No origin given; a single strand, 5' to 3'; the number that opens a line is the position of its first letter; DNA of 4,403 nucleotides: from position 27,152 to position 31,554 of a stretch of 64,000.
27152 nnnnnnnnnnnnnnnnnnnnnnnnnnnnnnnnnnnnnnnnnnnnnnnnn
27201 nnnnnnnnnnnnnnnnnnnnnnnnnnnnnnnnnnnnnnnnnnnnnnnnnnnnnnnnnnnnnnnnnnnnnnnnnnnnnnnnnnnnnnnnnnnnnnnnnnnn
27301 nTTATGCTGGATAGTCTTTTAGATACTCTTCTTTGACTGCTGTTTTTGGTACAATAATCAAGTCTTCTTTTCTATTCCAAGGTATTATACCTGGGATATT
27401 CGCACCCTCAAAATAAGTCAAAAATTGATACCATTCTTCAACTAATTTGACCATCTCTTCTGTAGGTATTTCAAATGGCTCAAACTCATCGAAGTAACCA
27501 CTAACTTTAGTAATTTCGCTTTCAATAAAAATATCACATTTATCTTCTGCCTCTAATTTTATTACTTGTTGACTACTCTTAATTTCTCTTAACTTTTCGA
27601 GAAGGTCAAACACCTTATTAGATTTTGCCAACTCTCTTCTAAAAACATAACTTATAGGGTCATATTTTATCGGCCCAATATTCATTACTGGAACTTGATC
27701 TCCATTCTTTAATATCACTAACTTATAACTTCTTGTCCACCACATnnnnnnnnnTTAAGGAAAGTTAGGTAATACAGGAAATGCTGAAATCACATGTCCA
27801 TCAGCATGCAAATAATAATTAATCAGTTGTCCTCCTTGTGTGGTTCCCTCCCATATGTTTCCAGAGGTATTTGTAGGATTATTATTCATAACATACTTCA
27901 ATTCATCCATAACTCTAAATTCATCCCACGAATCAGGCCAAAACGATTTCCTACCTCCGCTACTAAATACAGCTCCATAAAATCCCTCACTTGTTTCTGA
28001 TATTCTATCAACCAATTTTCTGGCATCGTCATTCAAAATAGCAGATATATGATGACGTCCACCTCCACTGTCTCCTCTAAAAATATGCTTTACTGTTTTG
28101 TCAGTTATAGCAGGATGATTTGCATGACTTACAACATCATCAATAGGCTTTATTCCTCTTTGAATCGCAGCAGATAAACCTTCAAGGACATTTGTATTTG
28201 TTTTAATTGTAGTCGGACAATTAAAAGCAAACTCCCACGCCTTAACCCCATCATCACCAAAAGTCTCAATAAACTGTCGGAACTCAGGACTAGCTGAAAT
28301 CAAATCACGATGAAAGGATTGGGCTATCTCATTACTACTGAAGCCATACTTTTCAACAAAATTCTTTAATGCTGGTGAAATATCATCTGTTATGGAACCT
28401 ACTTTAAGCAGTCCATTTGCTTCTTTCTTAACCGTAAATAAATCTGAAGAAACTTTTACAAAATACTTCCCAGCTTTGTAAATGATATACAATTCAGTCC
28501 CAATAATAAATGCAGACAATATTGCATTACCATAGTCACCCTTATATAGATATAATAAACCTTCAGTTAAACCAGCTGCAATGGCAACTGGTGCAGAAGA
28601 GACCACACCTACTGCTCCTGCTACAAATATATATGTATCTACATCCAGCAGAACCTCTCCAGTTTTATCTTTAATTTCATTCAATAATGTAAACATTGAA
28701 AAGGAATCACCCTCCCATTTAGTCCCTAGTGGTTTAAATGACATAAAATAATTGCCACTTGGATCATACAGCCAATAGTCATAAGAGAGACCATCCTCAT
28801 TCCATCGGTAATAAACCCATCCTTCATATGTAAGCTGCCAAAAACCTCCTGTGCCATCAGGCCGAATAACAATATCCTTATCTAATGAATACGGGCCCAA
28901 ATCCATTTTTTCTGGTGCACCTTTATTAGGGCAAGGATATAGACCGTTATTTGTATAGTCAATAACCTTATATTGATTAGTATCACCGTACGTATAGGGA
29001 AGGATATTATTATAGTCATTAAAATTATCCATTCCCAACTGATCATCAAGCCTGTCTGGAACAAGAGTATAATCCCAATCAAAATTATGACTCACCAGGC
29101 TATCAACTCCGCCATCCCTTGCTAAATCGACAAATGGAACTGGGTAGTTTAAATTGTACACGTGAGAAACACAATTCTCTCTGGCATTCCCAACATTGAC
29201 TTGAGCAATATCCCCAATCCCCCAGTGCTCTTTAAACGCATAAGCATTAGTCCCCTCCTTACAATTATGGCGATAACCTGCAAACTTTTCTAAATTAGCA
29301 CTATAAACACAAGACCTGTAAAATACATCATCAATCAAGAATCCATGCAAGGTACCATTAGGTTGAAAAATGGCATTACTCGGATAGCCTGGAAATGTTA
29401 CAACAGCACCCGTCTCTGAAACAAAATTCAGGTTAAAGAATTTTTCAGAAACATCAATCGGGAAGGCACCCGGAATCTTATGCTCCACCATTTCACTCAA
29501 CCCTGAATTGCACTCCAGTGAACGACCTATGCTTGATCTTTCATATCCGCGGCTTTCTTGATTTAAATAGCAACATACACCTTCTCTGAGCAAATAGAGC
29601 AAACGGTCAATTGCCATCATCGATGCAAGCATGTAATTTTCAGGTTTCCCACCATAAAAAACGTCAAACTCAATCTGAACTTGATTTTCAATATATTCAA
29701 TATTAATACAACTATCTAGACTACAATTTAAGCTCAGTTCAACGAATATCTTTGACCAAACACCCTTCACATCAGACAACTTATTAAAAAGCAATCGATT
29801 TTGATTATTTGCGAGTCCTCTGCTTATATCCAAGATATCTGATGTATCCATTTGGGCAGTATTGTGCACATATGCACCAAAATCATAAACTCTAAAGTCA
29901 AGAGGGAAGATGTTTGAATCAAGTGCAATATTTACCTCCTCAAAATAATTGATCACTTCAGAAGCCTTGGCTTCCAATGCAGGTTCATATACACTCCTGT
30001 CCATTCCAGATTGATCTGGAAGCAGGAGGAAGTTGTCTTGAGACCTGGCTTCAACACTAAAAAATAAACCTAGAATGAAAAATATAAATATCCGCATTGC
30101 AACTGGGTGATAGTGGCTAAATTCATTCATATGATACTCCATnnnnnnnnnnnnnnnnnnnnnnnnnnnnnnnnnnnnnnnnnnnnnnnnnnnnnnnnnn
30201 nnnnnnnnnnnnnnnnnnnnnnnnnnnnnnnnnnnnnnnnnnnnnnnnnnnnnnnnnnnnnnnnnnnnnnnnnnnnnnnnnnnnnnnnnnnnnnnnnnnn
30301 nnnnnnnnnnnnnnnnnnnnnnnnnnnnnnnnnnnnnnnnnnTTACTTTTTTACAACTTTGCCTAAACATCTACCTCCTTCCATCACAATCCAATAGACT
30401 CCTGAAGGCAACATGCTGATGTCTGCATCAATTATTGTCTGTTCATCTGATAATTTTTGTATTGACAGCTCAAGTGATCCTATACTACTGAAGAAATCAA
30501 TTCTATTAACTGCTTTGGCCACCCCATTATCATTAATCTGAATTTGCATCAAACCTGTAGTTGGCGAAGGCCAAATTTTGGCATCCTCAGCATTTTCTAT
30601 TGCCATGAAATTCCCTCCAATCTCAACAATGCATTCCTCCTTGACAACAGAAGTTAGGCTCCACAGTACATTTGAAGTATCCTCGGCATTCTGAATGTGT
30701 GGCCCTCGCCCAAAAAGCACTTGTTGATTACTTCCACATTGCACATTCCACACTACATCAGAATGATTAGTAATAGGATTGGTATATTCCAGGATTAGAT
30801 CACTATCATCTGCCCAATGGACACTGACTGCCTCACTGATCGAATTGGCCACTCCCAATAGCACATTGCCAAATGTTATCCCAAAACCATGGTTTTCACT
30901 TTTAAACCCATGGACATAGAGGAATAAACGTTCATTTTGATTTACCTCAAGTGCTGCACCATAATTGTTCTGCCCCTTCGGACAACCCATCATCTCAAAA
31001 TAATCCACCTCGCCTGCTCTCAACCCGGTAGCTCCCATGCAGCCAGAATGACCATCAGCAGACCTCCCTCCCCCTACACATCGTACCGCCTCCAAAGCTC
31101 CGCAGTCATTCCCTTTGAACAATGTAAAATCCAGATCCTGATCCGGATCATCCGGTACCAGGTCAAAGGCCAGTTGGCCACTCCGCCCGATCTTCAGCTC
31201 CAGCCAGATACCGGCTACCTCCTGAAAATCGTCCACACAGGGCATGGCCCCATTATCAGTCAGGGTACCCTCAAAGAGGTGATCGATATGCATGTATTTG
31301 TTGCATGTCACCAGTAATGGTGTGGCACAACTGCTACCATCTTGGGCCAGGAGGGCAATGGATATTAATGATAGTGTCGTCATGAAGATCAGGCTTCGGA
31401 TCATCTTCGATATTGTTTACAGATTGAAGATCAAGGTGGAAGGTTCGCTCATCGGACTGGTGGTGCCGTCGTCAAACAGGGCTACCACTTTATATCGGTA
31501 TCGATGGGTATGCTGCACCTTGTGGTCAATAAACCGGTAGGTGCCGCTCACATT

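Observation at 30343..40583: Ten-kb island operon with no assignable function: 2303-aa secreted giant, FN3 protein and T9SS-CTD protein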

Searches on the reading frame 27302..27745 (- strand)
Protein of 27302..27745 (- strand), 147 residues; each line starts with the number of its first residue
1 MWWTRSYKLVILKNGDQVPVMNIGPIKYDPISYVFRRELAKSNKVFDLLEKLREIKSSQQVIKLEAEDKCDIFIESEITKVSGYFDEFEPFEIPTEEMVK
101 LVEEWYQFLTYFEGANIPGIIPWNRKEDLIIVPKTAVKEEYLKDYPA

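Call 7: search_protein_families(library=pfam, proteins=[window:27302-27745:-], max_evalue=0.01)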
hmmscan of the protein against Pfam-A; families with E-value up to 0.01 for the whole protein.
window:27302-27745:- (147 aa): 0 families

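Call 46: search_protein_families(library=padloc, proteins=[window:27302-27745:-], max_evalue=0.01)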
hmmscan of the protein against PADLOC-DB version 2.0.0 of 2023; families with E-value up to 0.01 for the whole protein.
window:27302-27745:- (147 aa): 0 families

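Call 98: search_solved_structures(query=window:27302-27745:-, max_evalue=1)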
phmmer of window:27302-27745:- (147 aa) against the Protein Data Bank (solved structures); distinct sequences matched with E-value up to 1: 1.
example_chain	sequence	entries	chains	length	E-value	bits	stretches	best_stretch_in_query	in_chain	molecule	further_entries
7a76_A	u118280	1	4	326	0.0092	19.2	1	22-113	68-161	THIOREDOXIN REDUCTASE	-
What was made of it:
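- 27302..27745 (-): Probable immunity protein, 147 aa, no signal peptide, 9 nt after the toxin gene. No family hit (calls 7, 46, 98).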

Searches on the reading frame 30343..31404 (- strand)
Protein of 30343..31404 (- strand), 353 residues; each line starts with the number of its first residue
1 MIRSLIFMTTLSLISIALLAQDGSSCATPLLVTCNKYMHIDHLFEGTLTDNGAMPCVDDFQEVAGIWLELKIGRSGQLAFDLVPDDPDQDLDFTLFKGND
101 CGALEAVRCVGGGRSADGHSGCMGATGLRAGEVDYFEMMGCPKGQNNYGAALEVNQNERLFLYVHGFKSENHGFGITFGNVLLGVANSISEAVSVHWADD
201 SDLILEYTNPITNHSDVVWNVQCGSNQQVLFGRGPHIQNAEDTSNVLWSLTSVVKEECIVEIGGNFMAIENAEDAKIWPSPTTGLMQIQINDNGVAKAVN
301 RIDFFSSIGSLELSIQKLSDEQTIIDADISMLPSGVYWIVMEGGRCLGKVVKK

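Call 5: search_protein_families(library=pfam, proteins=[window:30343-31404:-], max_evalue=0.1)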
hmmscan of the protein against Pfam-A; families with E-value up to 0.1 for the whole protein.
window:30343-31404:- (353 aa): 1 family
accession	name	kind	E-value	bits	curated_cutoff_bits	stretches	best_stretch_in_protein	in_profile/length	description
PF18962.6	Por_Secre_tail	-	1.5e-05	25.7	27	1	277-344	1-65/75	Secretion system C-terminal sorting domain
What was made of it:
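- On PPC (pre-peptidase C-terminal) domain, as suggested for the small protein: Only Por_Secre_tail was reported at E<0.1 (call 5).
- Checked: The small protein has Por_Secre_tail at aa 277-344, E 1.5e-5, 25.7 bits against a cutoff of 27 (call 5).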

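Call 6: search_protein_families(library=ncbifam, proteins=[window:30343-31404:-], max_evalue=0.1)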
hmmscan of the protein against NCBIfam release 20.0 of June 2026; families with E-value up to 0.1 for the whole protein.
window:30343-31404:- (353 aa): 1 family
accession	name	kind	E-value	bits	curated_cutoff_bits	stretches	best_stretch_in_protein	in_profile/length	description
TIGR04183.1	Por_Secre_tail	domain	0.017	15.1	23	1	277-344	1-61/72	T9SS type A sorting domain-containing protein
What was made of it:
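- On TamB/AsmA-like lipid-transfer proteins: No Pfam or NCBIfam hit (calls 5, 6).
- Checked: The giant has no Pfam or NCBIfam hit at E<0.1 and no CTD (calls 5, 6).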

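Call 46: search_protein_families(library=padloc, proteins=[window:30343-31404:-], max_evalue=0.01)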
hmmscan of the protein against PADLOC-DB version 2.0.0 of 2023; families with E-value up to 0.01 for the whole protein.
window:30343-31404:- (353 aa): 0 families
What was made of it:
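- Tried and rejected: Pfam, NCBIfam and PADLOC gave nothing for the giant (calls 5, 6, 46).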

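Call 62: search_solved_structures(query=A5, max_evalue=10, show_alignments=1)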
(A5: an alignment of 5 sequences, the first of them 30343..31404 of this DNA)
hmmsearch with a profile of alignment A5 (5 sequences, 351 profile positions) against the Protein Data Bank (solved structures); distinct sequences matched with E-value up to 10: 9.
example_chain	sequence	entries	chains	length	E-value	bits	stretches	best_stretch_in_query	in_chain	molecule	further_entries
7pzj_A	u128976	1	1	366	1.7e-05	27.4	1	268-348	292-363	Lipase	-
8glk_D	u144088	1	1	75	0.0016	20.9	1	274-346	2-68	Endonuclease I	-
8h97_A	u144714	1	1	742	0.0029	20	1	267-343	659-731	Beta-agarase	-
9whd_A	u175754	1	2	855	0.0066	18.9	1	265-348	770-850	GH167 glycoside hydrolase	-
5jvk_A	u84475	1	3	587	0.045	16.1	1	273-344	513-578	Uncharacterized protein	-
1cdb_A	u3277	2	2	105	0.35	13.2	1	234-316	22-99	CD2 | HUMAN CD2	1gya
8qb1_A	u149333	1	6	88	1.1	11.6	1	274-344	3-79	Mirolase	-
7t7n_B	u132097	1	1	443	1.6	11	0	242-281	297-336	Damage-control phosphatase SPCC1393.13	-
8tkz_B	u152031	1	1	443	1.6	11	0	242-281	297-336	Damage-control phosphatase SPCC1393.13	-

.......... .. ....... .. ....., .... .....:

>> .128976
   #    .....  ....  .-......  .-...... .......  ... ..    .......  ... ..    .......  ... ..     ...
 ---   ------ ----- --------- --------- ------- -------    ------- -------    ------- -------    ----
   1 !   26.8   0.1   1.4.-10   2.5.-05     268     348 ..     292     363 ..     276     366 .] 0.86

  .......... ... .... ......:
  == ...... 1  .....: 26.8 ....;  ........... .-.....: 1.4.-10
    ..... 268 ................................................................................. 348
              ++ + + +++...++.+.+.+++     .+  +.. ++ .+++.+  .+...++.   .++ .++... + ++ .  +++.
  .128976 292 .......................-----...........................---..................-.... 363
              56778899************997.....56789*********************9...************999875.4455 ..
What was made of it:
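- On T9SS type-A cargo: Met marginally for the 353-aa protein only: 25.7 bits against a cutoff of 27, with profile hits to solved CTDs at E 1.7e-5 (calls 5, 62).
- On PPC (pre-peptidase C-terminal) domain, as suggested for the small protein: The PDB profile search hits only the CTD part (call 62).
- Checked: A profile of five orthologues hits solved T9SS CTDs (7pzj, E 1.7e-5; call 62).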

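Call 121: find_related_loci(query=A5, collection=metagenome_contigs, flank=10000)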
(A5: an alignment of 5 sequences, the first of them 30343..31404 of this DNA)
Query A5 (353 aa) in metagenome_contigs; peptide patterns used: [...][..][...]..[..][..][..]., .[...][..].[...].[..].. (x = any residue, [..] = any of these).
233 stretches matched a pattern, but none encodes a relative of the query by tblastn (E <= 1e-3).
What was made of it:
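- Tried and rejected: It found nothing (call 121).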
